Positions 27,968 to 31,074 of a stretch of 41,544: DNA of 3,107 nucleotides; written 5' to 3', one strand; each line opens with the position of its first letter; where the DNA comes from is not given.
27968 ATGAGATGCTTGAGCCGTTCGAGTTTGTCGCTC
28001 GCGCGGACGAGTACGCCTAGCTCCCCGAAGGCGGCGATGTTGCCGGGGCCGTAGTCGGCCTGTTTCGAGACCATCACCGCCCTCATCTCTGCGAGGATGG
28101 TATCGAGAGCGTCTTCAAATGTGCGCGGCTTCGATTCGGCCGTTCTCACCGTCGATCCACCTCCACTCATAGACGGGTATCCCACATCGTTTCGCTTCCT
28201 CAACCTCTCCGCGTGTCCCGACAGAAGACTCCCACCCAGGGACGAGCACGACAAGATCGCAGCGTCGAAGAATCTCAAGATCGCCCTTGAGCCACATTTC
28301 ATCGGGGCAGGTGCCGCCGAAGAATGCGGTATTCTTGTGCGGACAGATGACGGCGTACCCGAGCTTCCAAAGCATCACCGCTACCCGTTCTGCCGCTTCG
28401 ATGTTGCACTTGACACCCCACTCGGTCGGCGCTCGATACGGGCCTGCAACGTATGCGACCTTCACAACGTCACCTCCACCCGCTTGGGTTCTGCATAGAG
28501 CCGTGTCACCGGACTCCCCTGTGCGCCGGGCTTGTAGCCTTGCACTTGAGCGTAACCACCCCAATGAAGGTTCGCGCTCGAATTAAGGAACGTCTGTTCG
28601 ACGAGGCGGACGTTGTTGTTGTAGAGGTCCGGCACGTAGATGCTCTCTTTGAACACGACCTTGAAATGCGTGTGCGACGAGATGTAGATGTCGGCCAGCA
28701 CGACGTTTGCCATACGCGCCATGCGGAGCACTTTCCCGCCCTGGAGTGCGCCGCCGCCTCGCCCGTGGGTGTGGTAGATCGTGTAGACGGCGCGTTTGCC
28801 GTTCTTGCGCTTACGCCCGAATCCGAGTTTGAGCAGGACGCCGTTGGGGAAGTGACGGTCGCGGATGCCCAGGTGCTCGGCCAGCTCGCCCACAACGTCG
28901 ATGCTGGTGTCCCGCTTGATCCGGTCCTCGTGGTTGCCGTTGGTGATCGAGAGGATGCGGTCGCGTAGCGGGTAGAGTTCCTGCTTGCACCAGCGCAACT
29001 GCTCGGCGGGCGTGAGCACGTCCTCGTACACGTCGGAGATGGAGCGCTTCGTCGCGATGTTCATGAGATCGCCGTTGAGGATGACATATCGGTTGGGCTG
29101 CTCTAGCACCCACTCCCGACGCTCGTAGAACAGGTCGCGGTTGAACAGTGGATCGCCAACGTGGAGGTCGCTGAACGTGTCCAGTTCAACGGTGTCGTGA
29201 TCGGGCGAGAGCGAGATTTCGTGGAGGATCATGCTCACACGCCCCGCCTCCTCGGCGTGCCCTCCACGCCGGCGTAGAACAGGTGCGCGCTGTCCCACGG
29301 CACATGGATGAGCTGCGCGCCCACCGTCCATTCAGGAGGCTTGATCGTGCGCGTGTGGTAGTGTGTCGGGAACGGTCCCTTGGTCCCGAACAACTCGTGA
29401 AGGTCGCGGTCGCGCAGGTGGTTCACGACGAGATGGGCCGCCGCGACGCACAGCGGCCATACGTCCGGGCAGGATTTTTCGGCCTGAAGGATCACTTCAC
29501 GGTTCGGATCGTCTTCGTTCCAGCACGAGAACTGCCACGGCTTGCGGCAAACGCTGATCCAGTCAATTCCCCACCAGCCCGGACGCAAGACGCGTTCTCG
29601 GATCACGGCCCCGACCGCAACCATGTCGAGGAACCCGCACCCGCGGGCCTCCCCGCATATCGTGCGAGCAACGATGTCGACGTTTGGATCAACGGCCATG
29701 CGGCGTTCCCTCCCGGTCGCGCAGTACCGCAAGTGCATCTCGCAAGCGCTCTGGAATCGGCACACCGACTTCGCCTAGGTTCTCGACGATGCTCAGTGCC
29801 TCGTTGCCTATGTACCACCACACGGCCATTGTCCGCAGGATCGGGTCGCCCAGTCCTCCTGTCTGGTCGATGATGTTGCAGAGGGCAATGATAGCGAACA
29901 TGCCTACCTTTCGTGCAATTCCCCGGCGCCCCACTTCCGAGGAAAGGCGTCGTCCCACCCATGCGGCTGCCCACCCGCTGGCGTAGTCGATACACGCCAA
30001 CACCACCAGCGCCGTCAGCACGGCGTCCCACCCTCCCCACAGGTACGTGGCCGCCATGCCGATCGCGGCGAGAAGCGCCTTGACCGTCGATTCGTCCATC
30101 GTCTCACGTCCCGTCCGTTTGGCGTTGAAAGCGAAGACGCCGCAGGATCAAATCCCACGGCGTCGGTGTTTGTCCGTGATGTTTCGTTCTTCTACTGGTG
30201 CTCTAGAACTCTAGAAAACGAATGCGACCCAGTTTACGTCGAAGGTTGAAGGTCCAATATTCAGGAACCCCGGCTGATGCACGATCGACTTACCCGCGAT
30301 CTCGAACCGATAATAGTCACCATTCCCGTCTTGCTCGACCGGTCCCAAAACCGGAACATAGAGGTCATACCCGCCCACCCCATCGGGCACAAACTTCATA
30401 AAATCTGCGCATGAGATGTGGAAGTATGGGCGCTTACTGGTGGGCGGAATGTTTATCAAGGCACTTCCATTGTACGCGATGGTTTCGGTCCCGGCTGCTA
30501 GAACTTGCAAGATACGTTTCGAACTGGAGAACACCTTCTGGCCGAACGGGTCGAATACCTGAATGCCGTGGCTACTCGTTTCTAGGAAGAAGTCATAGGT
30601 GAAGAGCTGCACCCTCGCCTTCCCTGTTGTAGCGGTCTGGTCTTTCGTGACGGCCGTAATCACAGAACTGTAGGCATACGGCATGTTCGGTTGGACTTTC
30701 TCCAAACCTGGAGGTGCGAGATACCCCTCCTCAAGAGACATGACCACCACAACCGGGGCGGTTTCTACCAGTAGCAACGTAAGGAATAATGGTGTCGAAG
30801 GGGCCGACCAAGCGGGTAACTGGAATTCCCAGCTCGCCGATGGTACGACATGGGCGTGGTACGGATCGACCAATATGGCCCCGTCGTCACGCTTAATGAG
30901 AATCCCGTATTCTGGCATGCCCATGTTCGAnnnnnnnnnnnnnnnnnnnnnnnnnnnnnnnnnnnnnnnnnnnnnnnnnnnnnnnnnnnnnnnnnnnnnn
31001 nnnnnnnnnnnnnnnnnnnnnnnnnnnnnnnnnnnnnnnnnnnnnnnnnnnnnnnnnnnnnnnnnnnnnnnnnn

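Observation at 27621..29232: Translationally coupled nucleotide-metabolism trio plus mini-proteins placed after the lysis cassette, next to attP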

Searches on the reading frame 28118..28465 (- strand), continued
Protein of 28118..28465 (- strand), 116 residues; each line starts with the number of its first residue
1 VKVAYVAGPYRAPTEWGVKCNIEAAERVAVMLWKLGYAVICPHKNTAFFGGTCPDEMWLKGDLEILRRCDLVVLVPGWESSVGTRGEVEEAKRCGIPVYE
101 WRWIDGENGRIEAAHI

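Call 87: find_related_loci(query=A5, collection=viral_contigs, flank=6000)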
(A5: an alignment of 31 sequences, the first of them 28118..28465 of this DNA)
Query A5 (116 aa) in viral_contigs; peptide patterns used: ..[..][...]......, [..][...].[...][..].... (x = any residue, [..] = any of these).
346 stretches matched a pattern; 294 encode a relative of the query (tblastn E <= 1e-3); the best 80 are kept; 80 distinct loci.
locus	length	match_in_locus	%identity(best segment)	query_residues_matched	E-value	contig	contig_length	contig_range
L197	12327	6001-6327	71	1-109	4e-50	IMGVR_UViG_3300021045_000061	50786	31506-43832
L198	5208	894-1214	64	1-107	1e-44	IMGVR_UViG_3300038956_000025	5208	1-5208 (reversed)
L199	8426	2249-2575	62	1-109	2e-42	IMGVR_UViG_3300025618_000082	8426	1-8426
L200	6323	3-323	62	1-107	3e-40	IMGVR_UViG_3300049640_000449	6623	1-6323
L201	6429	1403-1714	64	1-104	4e-40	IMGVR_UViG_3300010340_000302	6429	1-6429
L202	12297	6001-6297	63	1-99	1e-39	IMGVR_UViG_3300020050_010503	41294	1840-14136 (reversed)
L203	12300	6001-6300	60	1-100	1e-39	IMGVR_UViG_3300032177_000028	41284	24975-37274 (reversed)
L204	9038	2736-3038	60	1-100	1e-38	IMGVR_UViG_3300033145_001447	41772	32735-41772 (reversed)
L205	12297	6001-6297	63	1-99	1e-38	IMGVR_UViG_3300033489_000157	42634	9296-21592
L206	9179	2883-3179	62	1-99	1e-38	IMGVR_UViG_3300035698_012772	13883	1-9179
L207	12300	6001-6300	59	1-100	2e-38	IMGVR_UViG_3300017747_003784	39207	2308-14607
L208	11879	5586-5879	61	1-98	1e-37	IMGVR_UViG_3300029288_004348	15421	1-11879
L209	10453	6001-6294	61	1-98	9e-38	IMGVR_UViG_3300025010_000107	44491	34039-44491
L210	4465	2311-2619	59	1-101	1e-37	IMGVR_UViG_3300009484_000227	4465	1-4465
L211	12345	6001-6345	54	1-108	8e-37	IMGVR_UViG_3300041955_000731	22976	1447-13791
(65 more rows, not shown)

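Call 91: search_protein_families(library=pfam, alignment_id=A9, max_evalue=0.001)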
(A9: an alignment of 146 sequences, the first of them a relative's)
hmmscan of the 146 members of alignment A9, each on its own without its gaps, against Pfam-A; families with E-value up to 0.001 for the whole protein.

A. member 1, L197:6470-6688:+ (73 aa): 0 families

B. families by the number of members that match (of 146 scanned): 67 families (the first 25 are shown)
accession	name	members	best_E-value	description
PF01555.25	N6_N4_Mtase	18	1.5e-50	DNA methylase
PF00271.37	Helicase_C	9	1.3e-16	Helicase conserved C-terminal domain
PF00176.29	SNF2-rel_dom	7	3.7e-09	SNF2-related domain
PF00476.26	DNA_pol_A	5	2.7e-44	DNA polymerase family A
PF18909.5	dGTP_diPhyd_N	5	7.4e-36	dATP/dGTP diphosphohydrolase, N-terminal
PF13384.12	HTH_23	5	1.6e-07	Homeodomain-like domain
PF02195.25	ParB_N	4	2.3e-13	ParB N-terminal domain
PF13551.12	HTH_29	4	0.0002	Winged helix-turn helix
PF04851.21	ResIII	3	2.3e-26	Type III restriction enzyme, res subunit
PF03167.25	UDG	3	1.1e-20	Uracil DNA glycosylase superfamily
PF01844.29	HNH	3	1.2e-11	HNH endonuclease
PF01612.26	DNA_pol_A_exo1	3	9.2e-11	3'-5' exonuclease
PF00149.33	Metallophos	3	1.4e-09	Calcineurin-like phosphoesterase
PF00270.35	DEAD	3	2.6e-09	DEAD/DEAH box helicase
PF08279.18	HTH_11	3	3.3e-06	HTH domain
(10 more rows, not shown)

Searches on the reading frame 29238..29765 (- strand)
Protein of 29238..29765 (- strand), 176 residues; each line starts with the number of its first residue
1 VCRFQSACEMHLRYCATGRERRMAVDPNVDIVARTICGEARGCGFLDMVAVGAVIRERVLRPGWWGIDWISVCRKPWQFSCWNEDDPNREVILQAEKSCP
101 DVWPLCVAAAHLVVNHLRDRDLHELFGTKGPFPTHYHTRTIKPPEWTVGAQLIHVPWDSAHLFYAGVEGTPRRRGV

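Call 6: search_protein_families(library=pfam, proteins=[window:29238-29765:-], max_evalue=0.1)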
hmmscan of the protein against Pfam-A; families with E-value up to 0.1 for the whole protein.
window:29238-29765:- (176 aa): 1 family
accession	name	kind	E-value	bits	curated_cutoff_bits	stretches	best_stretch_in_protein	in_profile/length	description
PF07486.17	Hydrolase_2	-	2.1e-06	28.7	27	1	47-164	6-100/100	Cell Wall Hydrolase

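Call 7: search_protein_families(library=phrogs, proteins=[window:29238-29765:-], max_evalue=0.01)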
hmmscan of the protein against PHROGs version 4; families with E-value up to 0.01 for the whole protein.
window:29238-29765:- (176 aa): 3 families
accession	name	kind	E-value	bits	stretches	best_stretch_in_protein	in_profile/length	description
phrog_938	-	lysis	5.3e-08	31.4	1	21-170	45-176/2185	endolysin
phrog_15649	-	lysis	9.8e-07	28.1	1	24-89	226-290/1079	endolysin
phrog_30550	-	unknown function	0.0077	16.9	1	25-93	85-155/220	-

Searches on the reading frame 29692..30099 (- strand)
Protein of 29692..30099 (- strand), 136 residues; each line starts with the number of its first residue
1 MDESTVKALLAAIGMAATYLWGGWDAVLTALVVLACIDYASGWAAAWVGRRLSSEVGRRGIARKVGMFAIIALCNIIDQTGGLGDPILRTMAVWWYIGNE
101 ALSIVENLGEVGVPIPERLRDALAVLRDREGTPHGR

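Call 6: search_protein_families(library=pfam, proteins=[window:29692-30099:-], max_evalue=0.1)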
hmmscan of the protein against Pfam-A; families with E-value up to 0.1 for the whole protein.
window:29692-30099:- (136 aa): 1 family
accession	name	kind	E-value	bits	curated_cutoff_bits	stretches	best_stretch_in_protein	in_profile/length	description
PF05105.17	Phage_holin_4_1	-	1.9e-39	134.8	22.2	1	16-127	2-115/116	Bacteriophage holin family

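Call 7: search_protein_families(library=phrogs, proteins=[window:29692-30099:-], max_evalue=0.01)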
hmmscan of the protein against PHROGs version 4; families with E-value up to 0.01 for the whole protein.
window:29692-30099:- (136 aa): 3 families
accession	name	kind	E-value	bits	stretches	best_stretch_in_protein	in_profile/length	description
phrog_199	-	lysis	2.8e-24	86.8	1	3-130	5-131/545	holin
phrog_16802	-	unknown function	3.3e-15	56.6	1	70-130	1-61/74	-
phrog_21233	-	unknown function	2.2e-14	54.3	1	5-69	7-71/72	-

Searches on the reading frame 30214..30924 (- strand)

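Call 6: search_protein_families(library=pfam, proteins=[window:30214-30924:-], max_evalue=0.1)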
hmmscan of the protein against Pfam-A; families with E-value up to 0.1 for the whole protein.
window:30214-30924:- (237 aa): 0 families

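Call 7: search_protein_families(library=phrogs, proteins=[window:30214-30924:-], max_evalue=0.01)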
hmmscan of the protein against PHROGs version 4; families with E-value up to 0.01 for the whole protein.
window:30214-30924:- (237 aa): 2 families
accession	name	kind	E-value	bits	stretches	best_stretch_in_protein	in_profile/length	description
phrog_6061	-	unknown function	0.00063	21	1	77-164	79-170/263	-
phrog_4062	-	unknown function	0.0021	18.7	1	96-147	81-133/230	-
